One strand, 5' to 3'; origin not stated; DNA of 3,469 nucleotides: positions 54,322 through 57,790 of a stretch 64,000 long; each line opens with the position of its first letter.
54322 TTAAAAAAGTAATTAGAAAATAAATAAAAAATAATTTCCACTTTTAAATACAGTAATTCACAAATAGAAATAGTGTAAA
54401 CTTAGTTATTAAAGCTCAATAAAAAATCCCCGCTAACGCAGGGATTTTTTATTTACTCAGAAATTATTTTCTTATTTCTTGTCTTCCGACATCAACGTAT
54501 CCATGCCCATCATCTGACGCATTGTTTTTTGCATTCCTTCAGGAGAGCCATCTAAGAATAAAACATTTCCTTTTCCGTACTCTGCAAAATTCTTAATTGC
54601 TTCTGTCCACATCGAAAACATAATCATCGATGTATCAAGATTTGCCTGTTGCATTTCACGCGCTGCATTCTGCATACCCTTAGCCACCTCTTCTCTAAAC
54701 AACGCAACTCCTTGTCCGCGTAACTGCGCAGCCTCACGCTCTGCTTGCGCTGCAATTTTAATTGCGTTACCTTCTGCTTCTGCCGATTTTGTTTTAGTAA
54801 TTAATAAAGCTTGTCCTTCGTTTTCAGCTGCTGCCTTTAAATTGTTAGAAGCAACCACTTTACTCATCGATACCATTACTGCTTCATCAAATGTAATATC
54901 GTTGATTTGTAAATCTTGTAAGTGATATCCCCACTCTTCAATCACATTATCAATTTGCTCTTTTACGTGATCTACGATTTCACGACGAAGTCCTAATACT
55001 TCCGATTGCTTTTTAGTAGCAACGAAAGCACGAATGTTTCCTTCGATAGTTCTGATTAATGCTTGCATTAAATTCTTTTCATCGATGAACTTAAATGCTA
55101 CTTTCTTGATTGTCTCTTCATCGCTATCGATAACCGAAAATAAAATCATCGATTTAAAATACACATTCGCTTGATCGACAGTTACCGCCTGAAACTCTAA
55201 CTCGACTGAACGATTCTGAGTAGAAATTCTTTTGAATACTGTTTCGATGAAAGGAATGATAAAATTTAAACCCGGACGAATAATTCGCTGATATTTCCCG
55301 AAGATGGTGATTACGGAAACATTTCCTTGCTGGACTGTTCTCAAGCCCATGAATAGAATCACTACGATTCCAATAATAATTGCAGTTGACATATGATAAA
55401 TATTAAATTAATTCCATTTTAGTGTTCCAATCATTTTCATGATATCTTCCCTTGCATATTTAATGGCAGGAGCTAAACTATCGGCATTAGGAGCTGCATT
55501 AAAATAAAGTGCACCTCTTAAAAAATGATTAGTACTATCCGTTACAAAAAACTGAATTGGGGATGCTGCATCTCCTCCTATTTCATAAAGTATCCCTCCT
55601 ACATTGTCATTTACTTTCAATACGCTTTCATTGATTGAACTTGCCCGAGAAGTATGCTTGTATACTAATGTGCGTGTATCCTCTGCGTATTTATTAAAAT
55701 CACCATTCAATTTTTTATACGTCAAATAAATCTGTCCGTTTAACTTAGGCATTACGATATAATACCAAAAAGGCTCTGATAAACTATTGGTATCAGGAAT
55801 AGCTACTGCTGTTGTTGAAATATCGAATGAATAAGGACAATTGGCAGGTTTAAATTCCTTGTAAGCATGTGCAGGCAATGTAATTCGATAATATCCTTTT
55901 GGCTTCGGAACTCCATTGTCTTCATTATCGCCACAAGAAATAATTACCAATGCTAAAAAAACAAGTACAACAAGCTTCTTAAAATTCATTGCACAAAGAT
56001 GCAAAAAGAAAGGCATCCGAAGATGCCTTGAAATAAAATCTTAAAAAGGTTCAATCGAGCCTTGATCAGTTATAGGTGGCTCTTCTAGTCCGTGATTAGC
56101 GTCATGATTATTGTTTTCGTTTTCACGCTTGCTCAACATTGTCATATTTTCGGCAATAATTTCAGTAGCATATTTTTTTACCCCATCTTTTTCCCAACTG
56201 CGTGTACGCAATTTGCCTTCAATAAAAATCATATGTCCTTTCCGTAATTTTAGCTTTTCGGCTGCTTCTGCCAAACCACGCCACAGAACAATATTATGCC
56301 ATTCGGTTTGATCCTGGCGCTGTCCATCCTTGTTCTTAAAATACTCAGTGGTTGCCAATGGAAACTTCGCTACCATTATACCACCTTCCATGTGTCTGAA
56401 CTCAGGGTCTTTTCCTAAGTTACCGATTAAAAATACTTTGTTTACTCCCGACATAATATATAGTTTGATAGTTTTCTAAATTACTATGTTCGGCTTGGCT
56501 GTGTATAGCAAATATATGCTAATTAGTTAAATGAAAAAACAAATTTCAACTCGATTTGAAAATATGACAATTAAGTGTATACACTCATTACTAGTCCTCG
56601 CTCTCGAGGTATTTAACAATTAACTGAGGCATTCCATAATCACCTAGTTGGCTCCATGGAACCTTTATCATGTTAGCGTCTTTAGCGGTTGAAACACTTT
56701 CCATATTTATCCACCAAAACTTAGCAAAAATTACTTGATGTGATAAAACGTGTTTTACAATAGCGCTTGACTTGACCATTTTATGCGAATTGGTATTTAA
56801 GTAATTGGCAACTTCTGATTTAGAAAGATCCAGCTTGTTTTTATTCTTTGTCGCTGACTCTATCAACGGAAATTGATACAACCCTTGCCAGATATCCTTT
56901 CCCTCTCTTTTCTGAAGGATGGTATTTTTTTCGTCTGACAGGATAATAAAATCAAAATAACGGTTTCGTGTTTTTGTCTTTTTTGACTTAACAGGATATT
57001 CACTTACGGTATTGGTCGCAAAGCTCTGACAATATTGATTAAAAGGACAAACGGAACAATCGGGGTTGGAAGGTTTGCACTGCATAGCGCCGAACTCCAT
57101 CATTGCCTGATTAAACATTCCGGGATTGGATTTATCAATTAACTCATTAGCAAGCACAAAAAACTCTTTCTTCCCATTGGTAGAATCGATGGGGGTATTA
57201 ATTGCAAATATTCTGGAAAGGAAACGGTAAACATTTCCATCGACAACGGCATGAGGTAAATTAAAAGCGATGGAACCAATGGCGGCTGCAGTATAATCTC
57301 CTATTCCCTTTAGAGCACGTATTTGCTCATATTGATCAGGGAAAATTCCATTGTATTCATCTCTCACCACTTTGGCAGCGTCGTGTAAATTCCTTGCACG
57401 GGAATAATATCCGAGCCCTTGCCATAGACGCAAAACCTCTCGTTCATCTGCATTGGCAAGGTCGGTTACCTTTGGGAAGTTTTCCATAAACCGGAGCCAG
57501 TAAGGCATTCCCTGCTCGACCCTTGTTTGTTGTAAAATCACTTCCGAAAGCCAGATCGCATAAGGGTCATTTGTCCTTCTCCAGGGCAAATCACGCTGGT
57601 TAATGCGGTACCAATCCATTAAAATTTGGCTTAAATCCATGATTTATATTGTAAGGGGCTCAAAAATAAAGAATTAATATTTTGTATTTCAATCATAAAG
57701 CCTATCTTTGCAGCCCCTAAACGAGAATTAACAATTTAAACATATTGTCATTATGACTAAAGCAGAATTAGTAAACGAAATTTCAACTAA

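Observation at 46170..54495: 8.2-kb four-gene block bounded by ~79-bp direct repeats duplicating a terminator and the last 7 codons of the SPFH gene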

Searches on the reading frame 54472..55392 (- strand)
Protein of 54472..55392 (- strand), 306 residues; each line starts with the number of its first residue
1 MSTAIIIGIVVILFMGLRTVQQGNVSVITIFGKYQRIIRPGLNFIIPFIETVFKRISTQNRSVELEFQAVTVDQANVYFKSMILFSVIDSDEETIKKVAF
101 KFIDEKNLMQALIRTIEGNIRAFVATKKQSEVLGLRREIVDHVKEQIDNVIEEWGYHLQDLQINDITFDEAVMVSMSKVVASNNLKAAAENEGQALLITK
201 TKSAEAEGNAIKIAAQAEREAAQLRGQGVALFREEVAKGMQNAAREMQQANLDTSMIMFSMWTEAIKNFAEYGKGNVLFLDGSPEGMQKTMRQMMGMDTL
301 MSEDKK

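Call 7: search_protein_families(library=pfam, proteins=[window:54472-55392:-], max_evalue=0.001)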
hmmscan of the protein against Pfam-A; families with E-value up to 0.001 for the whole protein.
window:54472-55392:- (306 aa): 1 family
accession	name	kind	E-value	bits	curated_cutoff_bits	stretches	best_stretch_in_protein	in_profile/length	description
PF01145.31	Band_7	-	3e-29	102.7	23.6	1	19-195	2-174/176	SPFH domain / Band 7 family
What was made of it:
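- Checked: That stretch is the minus-strand reading LMSQDKK* (left, orphan) against LMSEDKK* (right, the real end of the 306-aa SPFH/Band_7 ORF 54472-55392; call 7).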

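Call 9: find_related_loci(query=window:54472-55392:-, collection=genome_contigs, flank=10000)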
Query window:54472-55392:- (306 aa) in genome_contigs; peptide patterns used: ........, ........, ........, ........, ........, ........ (x = any residue, [..] = any of these).
600 stretches matched a pattern (row limit reached: there are more); 586 encode a relative of the query (tblastn E <= 1e-3); the best 80 are kept; 80 distinct loci.
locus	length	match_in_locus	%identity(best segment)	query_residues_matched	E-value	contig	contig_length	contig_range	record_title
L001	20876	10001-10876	90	15-306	0e+0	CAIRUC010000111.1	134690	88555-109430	MAG: uncultured Bacteroidetes bacterium isolate LJ_bin-3261 genome assembly, contig: bin-3261:111/141, whole genome shot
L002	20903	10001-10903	86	1-301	3e-178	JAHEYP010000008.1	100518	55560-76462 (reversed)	MAG: Bacteroidetes bacterium isolate nzgw130 NODE_127_length_100519_cov_8.915088, whole genome shotgun sequence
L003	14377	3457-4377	85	1-306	1e-171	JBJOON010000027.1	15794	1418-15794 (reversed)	MAG: Bacteroidota bacterium isolate umpqua_2019_sw_WHONDRS-S19S_0079_F_bin.37 scaffold_530, whole genome shotgun sequenc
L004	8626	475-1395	85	1-306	2e-170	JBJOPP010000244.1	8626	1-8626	MAG: Bacteroidota bacterium isolate whiteclaycreek1_2019_sw_WHONDRS-S19S_0037_B_bin.30 scaffold_169497, whole genome sho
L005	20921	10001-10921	85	1-306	1e-170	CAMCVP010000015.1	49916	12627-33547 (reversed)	MAG: Chryseobacterium gleum isolate ME-21oct19-126 genome assembly, contig: ME-21oct19-C836, whole genome shotgun sequen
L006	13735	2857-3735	88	14-306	4e-170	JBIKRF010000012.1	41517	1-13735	MAG: Flavobacteriales bacterium isolate ME2015-06-08_3300042430_group6_bin211 Rohwer_bin967_scaffold_396_c1, whole genom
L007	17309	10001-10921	84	1-306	4e-169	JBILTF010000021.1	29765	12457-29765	MAG: Flavobacteriales bacterium isolate ME2018-07-11_3300044614_group8_bin120 Rohwer_bin975_scaffold_903_c1, whole genom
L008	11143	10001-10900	80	5-304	1e-163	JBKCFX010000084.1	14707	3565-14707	MAG: Bacteroidia bacterium isolate samp_510_concoct_1045 samp_510_245340, whole genome shotgun sequence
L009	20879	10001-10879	85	17-306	3e-163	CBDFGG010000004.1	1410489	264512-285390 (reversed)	MAG: Flavobacteriales bacterium isolate 76369f57-89d7-45fe-8e93-6142481c29f0 genome assembly, contig: contig_4, whole ge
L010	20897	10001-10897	81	5-302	5e-161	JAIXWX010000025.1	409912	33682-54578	MAG: Flavobacteriales bacterium isolate D4_MAG_00033 pond_D4_MAG_00033_000000000025, whole genome shotgun sequence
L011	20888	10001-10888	81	10-305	4e-161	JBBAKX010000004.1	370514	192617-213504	MAG: Flavobacteriales bacterium isolate EUL_048 ctg4-EUL_048, whole genome shotgun sequence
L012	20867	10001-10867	83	17-305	3e-159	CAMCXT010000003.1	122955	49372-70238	MAG: Chitinophaga pinensis isolate MiE-14oct19-96 genome assembly, contig: MiE-14oct19-C128, whole genome shotgun sequen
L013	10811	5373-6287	75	1-305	4e-159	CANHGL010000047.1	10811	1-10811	MAG: Sphingobacteriales bacterium isolate RE-23may17-309 genome assembly, contig: RE-23may17-C28115, whole genome shotgu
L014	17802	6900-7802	76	5-305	2e-157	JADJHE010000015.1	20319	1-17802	MAG: Bacteroidetes bacterium isolate Damh_18-Q3-R51-60_MAXAC.126_sub tig00010281-10-201480, whole genome shotgun sequenc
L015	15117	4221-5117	76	5-304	3e-157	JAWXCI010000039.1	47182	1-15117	MAG: Flavobacteriales bacterium isolate P2IB.159 k99_503700, whole genome shotgun sequence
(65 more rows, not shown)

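Call 13: search_protein_families(library=pfam, proteins=[L001:10954-12729:-, L001:12552-13412:-, L001:7575-9623:+, L001:5428-7491:+, L001:14963-16030:-])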
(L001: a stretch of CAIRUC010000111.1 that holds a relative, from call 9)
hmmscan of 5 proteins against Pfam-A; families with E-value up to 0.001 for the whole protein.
L001:10954-12729:- (591 aa): 1 family
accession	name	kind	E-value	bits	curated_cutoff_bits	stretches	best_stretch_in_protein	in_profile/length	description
PF10092.14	DUF2330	-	2.3e-73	247.3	24.7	1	89-438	2-278/279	Uncharacterized protein conserved in bacteria (DUF2330)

L001:12552-13412:- (286 aa): 1 family
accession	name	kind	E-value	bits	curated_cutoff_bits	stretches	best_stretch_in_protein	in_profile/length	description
PF03116.20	NQR2_RnfD_RnfE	-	2.2e-16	60.5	27.7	1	140-272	167-294/296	NQR2, RnfD, RnfE family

L001:7575-9623:+ (682 aa): 2 families
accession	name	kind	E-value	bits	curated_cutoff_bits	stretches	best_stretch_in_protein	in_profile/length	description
PF05649.18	Peptidase_M13_N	-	1.1e-116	390.9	32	1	45-424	1-381/381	Peptidase family M13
PF01431.27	Peptidase_M13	-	6.6e-61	205.9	24.5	1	476-677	1-203/205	Peptidase family M13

L001:5428-7491:+ (687 aa): 2 families
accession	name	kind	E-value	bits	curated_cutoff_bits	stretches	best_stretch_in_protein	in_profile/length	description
PF03190.21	Thioredox_DsbH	-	1.8e-65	220.3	27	1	15-168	2-161/163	Protein of unknown function, DUF255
PF13899.12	Thioredoxin_7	-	1.8e-08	34.8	27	1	35-98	2-65/83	Thioredoxin-like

L001:14963-16030:- (355 aa): 3 families
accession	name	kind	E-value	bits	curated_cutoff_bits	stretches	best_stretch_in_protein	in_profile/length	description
PF05343.19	Peptidase_M42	-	7.6e-89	298.1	23.2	1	47-335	1-292/292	M42 glutamyl aminopeptidase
PF01546.33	Peptidase_M20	-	4.4e-07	30.4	24.6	1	171-338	31-202/206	Peptidase family M20/M25/M40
PF04389.22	Peptidase_M28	-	0.00013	22.2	21.3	0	175-319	32-169/193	Peptidase family M28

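Call 17: find_encoding_contigs(protein=window:54472-55392:-, flank=10000, max_places=10)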
Protein window:54472-55392:- (306 aa): 12 contigs read that carry it; 10 places shown.
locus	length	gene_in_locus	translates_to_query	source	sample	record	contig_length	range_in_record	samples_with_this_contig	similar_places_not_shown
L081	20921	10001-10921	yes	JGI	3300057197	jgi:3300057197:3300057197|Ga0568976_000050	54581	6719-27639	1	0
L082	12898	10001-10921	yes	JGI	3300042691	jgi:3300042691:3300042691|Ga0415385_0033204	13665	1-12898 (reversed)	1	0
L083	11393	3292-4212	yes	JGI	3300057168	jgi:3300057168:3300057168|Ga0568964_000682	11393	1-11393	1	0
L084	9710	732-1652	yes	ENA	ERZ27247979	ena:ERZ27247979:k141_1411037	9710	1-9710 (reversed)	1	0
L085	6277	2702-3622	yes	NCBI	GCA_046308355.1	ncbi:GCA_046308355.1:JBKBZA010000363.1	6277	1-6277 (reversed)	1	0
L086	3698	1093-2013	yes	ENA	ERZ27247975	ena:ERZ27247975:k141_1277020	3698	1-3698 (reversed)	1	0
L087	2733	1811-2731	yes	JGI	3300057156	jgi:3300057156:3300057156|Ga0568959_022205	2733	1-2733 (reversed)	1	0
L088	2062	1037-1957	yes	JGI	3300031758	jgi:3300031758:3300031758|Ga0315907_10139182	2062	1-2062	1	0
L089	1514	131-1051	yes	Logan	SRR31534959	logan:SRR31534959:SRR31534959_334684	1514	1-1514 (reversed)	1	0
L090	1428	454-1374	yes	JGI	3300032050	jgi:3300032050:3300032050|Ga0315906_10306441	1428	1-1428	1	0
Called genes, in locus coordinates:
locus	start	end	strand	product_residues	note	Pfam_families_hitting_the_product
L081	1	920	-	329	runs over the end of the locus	PF01118:Semialdhyde_dh, PF02774:Semialdhyde_dhC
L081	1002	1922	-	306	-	PF00999:Na_H_Exchanger (faint), PF03601:Cons_hypoth698, PF03812:KdgT (weak)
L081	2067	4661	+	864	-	PF00932:LTD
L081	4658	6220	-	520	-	PF10150:RNase_E_G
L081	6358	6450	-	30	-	-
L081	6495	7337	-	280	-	PF13174:TPR_6 (faint), PF13431:TPR_17 (faint), PF14559:TPR_19 (weak), PF20225:DUF6584 (weak), PF13371:TPR_9 (weak), PF21033:RMD1-3 (weak), PF13414:TPR_11, PF14559:TPR_19 (weak), +8 more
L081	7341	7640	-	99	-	PF00216:Bac_DNA_binding, PF18291:HU-HIG (weak)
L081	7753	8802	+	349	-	PF00730:HhH-GPD, PF00633:HHH (weak), PF14815:NUDIX_4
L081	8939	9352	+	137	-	PF00436:SSB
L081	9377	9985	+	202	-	PF25593:GldD_lipo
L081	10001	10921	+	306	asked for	PF01145:Band_7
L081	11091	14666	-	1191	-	PF12679:ABC2_membrane_2 (faint), PF01433:Peptidase_M1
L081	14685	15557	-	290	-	PF02463:SMC_N (faint), PF00005:ABC_tran, PF13304:AAA_21 (weak)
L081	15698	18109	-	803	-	PF13180:PDZ_2 (weak), PF12697:Abhydrolase_6 (weak), PF12146:Hydrolase_4 (weak), PF00326:Peptidase_S9 (faint), PF01738:DLH (faint), PF08840:BAAT_C (faint), PF14870:PSII_BNR (faint), PF15902:Sortilin-Vps10 (weak), +1 more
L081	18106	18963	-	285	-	PF00165:HTH_AraC, PF12833:HTH_18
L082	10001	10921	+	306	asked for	PF01145:Band_7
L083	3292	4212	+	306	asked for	PF01145:Band_7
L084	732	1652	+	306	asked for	PF01145:Band_7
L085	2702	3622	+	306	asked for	PF01145:Band_7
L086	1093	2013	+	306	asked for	PF01145:Band_7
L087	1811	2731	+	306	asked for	PF01145:Band_7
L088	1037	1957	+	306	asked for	PF01145:Band_7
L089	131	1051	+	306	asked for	PF01145:Band_7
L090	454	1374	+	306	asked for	PF01145:Band_7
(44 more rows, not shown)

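Call 64: list_cluster_members(proteins=[window:54472-55392:-, window:44975-46141:+])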
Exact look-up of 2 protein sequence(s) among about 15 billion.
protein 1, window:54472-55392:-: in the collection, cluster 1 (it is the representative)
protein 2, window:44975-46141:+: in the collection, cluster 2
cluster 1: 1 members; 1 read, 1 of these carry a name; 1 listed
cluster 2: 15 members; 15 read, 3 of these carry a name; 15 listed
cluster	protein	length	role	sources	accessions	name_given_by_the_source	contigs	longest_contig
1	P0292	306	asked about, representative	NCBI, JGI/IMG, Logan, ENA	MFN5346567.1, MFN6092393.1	MAG: SPFH domain-containing protein [Bacteroidota bacterium] | prepilin-type processing-associated H-X9-DG protein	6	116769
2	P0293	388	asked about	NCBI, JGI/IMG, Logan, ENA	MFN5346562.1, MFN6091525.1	MAG: T9SS type A sorting domain-containing protein [Bacteroidota bacterium] | dienelactone hydrolase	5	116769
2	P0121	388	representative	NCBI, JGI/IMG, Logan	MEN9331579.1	MAG: hypothetical protein RLZZ94_669 [Bacteroidota bacterium] | dienelactone hydrolase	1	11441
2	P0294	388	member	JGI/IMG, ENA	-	dienelactone hydrolase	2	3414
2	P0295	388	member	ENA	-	-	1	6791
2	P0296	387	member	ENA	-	-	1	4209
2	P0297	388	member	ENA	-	-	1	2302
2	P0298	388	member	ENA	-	-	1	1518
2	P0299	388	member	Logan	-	-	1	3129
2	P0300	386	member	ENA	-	-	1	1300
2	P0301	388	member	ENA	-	-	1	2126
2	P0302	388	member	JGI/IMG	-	-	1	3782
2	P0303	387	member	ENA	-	-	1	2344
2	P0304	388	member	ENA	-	-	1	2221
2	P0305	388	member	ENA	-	-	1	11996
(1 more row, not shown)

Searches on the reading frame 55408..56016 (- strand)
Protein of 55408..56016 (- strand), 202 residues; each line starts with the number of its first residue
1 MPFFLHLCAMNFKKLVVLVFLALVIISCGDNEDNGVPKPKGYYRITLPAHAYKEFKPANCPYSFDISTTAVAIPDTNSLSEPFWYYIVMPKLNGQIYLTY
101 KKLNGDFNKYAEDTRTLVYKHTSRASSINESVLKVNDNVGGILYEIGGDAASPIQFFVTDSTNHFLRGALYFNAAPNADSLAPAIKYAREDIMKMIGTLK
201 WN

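Call 7: search_protein_families(library=pfam, proteins=[window:55408-56016:-], max_evalue=0.001)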
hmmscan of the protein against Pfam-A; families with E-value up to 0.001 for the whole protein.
window:55408-56016:- (202 aa): 1 family
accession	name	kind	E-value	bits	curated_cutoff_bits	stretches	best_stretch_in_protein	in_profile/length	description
PF25593.1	GldD_lipo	-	5.4e-64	215.6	27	1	33-201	2-170/170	Gliding motility lipoprotein GldD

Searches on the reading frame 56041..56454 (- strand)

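Call 7: search_protein_families(library=pfam, proteins=[window:56041-56454:-], max_evalue=0.001)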
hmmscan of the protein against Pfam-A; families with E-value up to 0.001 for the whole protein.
window:56041-56454:- (137 aa): 1 family
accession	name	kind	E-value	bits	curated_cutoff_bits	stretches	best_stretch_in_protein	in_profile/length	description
PF00436.31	SSB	-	5.9e-32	110.3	26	1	4-107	1-104/104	Single-strand binding protein family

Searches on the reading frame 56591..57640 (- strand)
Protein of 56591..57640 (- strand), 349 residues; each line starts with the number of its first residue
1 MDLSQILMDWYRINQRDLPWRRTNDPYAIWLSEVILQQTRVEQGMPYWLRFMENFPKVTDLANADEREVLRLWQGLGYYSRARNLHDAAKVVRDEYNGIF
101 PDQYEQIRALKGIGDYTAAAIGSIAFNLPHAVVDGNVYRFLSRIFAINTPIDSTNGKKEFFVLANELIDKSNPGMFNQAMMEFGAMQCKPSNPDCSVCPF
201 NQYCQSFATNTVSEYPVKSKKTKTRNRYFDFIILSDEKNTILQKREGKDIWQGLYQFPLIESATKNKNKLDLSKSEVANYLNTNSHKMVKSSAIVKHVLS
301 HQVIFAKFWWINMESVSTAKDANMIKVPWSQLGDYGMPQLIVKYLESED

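Call 7: search_protein_families(library=pfam, proteins=[window:56591-57640:-], max_evalue=0.001)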
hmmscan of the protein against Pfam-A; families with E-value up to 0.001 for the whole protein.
window:56591-57640:- (349 aa): 4 families
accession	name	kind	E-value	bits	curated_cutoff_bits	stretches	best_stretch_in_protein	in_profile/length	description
PF00730.31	HhH-GPD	-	4.4e-20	72.5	26.2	1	32-150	2-92/108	HhH-GPD superfamily base excision DNA repair protein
PF14815.12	NUDIX_4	-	1.4e-14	54.3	35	1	231-346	3-112/113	NUDIX domain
PF00633.29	HHH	-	9.5e-06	25.7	24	1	95-121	1-27/30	Helix-hairpin-helix motif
PF10576.14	EndIII_4Fe-2S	-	0.00028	21.5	20.5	1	188-204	1-17/17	Iron-sulfur binding domain of endonuclease III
